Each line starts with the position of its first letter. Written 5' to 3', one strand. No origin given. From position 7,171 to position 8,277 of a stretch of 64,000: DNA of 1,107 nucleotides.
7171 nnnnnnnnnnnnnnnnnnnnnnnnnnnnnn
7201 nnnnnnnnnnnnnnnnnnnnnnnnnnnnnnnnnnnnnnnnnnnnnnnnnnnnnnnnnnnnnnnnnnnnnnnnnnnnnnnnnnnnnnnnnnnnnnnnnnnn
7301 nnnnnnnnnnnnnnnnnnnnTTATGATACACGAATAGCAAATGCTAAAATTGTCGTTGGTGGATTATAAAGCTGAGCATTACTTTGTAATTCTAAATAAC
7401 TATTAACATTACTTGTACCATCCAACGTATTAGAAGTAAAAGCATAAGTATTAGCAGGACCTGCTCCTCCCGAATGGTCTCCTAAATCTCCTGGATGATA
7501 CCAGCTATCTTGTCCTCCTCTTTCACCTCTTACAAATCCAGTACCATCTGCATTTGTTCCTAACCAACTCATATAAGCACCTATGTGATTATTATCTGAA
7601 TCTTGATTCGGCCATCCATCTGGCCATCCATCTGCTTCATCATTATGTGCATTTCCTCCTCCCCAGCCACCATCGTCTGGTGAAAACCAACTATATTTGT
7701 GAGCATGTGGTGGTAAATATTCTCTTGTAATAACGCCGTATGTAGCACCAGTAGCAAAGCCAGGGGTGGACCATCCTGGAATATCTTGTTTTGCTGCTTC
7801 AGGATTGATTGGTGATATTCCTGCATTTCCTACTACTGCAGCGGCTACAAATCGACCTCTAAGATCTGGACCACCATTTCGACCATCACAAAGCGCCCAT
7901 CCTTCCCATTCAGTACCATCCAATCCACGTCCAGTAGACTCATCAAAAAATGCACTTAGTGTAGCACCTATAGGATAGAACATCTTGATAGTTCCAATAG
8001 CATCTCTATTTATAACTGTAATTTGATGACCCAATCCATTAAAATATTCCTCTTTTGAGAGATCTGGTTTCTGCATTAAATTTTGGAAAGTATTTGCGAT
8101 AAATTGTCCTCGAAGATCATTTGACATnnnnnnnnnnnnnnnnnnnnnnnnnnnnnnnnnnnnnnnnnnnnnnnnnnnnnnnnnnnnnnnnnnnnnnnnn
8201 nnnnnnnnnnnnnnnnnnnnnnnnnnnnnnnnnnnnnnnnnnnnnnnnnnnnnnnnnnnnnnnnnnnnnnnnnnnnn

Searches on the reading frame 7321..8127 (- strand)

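Call 44: search_protein_families(library=phrogs, proteins=[window:7321-8127:-], max_evalue=0.001)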
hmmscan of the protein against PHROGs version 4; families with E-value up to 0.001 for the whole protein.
window:7321-8127:- (268 aa): 1 family
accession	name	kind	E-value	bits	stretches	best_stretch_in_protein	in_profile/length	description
phrog_8469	-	tail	1.4e-07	32.1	1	27-155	110-207/303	tail fiber protein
